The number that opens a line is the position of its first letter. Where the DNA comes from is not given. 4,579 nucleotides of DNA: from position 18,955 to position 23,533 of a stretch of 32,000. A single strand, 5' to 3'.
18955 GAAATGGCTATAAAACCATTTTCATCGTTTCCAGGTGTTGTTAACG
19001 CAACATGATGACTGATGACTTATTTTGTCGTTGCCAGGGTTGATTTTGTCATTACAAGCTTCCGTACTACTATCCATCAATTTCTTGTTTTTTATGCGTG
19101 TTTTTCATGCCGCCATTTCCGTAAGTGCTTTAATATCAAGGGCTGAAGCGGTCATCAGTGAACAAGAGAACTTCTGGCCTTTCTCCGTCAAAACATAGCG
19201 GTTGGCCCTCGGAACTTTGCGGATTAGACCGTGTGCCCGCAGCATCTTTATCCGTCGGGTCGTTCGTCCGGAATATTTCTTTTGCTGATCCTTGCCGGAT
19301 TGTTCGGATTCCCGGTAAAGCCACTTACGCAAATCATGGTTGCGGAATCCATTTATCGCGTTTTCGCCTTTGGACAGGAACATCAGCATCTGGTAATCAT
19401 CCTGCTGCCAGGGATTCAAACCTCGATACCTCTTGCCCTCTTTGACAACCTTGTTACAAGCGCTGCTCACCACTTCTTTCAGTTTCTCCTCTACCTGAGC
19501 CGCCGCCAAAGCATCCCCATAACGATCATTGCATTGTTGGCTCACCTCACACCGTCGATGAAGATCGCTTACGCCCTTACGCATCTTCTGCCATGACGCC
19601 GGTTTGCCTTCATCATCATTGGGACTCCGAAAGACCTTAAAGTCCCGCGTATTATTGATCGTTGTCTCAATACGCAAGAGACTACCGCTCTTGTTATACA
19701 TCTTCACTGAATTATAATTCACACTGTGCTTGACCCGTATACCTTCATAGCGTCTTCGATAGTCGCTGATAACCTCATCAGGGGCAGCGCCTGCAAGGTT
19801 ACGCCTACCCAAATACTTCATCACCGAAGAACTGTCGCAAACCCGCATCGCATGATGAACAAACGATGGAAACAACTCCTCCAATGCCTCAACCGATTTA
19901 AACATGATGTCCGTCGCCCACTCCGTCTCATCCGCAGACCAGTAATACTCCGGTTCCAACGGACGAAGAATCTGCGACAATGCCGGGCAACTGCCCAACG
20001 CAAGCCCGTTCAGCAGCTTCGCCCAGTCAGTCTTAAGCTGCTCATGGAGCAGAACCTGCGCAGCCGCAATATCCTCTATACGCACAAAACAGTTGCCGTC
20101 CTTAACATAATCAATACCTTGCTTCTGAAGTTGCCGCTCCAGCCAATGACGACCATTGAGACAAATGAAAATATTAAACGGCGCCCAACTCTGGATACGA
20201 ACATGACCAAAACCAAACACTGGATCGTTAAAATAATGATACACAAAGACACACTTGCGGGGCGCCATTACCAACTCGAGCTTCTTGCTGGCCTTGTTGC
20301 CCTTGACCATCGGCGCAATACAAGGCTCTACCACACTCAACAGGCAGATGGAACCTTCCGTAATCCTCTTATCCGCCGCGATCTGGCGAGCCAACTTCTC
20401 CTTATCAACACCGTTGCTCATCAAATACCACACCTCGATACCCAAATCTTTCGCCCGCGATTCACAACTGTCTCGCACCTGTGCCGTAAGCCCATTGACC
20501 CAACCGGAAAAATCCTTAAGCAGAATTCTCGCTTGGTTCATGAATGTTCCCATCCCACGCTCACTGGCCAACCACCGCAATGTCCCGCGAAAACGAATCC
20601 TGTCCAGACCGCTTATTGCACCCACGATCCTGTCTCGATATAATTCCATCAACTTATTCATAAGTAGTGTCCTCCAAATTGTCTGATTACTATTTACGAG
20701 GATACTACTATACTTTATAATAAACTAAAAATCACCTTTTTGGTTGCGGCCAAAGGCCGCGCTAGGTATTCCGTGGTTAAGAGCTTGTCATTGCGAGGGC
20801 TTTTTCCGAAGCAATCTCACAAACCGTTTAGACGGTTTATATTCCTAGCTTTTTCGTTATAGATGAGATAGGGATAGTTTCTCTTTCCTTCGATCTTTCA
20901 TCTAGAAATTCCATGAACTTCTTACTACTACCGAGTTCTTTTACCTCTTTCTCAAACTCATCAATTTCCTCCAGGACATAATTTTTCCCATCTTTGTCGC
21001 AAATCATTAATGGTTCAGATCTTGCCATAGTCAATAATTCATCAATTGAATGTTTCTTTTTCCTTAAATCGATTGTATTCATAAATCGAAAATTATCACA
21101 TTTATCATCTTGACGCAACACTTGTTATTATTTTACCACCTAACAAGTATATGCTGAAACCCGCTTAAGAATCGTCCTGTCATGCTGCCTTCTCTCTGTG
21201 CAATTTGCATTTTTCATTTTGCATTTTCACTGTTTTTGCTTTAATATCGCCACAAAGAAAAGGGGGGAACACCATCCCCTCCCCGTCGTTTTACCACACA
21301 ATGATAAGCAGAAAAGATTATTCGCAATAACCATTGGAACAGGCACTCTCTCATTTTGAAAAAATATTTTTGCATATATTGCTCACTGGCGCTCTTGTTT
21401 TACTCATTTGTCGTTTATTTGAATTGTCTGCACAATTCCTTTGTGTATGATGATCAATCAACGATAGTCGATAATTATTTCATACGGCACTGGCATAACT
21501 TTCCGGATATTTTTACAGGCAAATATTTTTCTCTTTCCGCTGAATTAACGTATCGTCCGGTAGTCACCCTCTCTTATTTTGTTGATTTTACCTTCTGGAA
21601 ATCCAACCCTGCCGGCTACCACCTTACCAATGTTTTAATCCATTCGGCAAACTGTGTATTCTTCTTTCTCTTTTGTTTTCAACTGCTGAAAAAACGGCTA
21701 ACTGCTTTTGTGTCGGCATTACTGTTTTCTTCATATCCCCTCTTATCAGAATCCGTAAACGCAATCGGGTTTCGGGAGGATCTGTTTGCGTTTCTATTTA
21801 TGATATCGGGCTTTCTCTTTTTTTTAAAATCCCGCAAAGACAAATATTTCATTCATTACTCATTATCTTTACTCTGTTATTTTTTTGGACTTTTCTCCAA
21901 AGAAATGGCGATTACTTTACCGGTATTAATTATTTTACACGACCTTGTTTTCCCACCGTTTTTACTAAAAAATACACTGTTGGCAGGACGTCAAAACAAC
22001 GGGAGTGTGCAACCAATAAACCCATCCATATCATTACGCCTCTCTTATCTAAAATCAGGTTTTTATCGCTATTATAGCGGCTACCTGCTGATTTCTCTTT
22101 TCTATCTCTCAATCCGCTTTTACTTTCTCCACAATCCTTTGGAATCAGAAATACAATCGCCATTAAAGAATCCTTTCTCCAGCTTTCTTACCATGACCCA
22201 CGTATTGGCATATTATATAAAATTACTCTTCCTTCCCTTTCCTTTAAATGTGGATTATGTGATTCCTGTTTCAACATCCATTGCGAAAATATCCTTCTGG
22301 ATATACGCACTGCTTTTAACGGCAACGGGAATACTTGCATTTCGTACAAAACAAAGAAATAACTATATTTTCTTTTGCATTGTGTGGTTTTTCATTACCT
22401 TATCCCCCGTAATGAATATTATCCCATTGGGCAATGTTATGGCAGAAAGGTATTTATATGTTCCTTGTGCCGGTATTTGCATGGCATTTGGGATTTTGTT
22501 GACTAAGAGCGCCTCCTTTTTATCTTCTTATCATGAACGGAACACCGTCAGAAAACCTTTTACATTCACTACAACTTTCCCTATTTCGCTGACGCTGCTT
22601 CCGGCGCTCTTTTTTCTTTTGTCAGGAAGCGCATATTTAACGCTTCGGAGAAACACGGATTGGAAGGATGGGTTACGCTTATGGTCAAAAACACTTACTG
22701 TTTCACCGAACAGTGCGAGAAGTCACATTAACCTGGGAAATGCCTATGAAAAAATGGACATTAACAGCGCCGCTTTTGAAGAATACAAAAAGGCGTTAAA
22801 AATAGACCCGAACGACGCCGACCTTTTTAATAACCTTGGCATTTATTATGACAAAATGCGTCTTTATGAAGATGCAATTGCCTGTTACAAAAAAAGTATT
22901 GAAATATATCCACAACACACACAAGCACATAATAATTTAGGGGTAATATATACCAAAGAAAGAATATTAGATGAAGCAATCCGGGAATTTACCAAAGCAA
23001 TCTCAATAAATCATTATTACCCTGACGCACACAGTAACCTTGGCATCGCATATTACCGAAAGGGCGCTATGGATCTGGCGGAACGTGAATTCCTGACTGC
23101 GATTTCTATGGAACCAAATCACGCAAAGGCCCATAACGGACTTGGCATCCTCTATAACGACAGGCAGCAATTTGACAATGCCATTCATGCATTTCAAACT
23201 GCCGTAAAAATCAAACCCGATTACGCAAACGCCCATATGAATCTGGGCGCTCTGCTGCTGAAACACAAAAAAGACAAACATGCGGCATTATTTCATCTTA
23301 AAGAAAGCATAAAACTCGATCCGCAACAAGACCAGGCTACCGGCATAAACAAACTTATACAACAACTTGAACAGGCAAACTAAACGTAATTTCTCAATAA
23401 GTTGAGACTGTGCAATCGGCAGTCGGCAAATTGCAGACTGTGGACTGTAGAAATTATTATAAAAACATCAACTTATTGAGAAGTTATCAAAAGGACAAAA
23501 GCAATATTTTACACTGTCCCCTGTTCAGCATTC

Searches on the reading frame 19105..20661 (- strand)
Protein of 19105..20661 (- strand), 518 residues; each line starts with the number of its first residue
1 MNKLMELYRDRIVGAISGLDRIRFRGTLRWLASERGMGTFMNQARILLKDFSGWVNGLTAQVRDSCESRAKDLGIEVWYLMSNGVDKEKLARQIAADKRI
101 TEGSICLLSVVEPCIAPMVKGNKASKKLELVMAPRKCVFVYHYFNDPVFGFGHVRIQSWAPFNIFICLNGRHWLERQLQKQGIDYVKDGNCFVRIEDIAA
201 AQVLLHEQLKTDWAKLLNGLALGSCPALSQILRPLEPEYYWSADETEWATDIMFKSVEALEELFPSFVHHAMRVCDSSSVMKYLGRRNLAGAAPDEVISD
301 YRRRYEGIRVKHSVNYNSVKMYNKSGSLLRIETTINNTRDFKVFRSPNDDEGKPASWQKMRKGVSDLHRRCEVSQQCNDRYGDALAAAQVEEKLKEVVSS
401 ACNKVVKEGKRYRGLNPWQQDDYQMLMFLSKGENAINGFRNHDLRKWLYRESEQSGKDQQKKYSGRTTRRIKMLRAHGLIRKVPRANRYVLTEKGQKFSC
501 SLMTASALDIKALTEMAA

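Call 36: search_protein_families(library=pfam, proteins=[window:19105-20661:-], max_evalue=0.0001)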
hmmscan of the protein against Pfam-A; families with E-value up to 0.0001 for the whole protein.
window:19105-20661:- (518 aa): 0 families

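Call 77: search_protein_families(library=pfam, proteins=[window:19105-20661:-], max_evalue=0.01)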
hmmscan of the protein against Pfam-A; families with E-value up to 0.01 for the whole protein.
window:19105-20661:- (518 aa): 1 family
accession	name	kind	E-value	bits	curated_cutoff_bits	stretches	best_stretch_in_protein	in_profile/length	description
PF14947.12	HTH_45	-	0.0056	17.1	25.5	0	467-502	36-69/77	Winged helix-turn-helix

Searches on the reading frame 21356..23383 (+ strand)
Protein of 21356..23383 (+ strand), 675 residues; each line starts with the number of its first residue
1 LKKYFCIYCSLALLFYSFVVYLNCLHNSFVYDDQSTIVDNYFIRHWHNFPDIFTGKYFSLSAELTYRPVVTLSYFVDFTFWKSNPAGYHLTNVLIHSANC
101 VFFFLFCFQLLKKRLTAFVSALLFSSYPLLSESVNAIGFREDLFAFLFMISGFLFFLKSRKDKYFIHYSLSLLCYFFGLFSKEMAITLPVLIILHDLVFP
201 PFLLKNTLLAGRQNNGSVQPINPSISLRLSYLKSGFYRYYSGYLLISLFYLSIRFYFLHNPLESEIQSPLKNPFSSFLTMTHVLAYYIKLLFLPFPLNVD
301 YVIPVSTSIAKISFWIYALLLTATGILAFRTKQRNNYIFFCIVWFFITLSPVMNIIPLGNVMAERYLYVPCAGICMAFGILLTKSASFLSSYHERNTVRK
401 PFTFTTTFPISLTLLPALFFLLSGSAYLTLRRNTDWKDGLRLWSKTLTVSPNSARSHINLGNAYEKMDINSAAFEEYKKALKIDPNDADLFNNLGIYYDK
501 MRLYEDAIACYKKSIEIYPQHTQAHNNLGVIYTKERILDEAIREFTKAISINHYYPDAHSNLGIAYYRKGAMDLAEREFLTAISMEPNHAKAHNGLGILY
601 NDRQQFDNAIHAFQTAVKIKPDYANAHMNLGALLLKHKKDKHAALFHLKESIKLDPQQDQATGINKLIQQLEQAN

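Call 36: search_protein_families(library=pfam, proteins=[window:21356-23383:+], max_evalue=0.0001)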
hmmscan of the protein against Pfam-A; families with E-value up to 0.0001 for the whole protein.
window:21356-23383:+ (675 aa): 16 families
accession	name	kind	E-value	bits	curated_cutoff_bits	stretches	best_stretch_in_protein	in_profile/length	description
PF13414.12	TPR_11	-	7.4e-41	138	26.8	4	600-636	4-40/42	TPR repeat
PF00515.34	TPR_1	-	3.6e-39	131.5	27.8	4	488-521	1-34/34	Tetratricopeptide repeat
PF07719.23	TPR_2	-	1.3e-34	115.9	27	1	488-521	1-34/34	Tetratricopeptide repeat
PF13431.12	TPR_17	-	3.3e-30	102.2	24.4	1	477-508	2-33/34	Tetratricopeptide repeat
PF13181.12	TPR_8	-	1.2e-27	94.1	25.7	1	488-521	1-34/34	Tetratricopeptide repeat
PF13432.12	TPR_16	-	2.1e-22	79.6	32.7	0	494-549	3-58/65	Tetratricopeptide repeat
PF13424.12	TPR_12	-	1.1e-19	70.9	30.1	2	558-620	5-75/77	Tetratricopeptide repeat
PF14559.12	TPR_19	-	3.4e-17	63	25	0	538-594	7-63/68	Tetratricopeptide repeat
PF13428.12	TPR_14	-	2.6e-11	43.5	23.5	0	458-495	5-42/44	Tetratricopeptide repeat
PF13371.12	TPR_9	-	4e-10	40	35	0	598-668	3-72/73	Tetratricopeptide repeat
PF13176.12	TPR_7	-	2e-09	37.2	27.9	0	492-518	3-29/36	Tetratricopeptide repeat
PF23914.1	TPR_CcmH_CycH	-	2.2e-08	34.5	42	0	582-663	42-125/158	Cytochrome c-type biogenesis protein H TPR domain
PF13374.12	TPR_10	-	6.4e-07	29.6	27.5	0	489-518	3-32/42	Tetratricopeptide repeat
PF10373.15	EST1_DNA_bind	-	8e-07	29.3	22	1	507-563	1-57/282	Est1 DNA/RNA binding domain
PF13174.12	TPR_6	-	4e-06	27.6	26.3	0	494-520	6-32/33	Tetratricopeptide repeat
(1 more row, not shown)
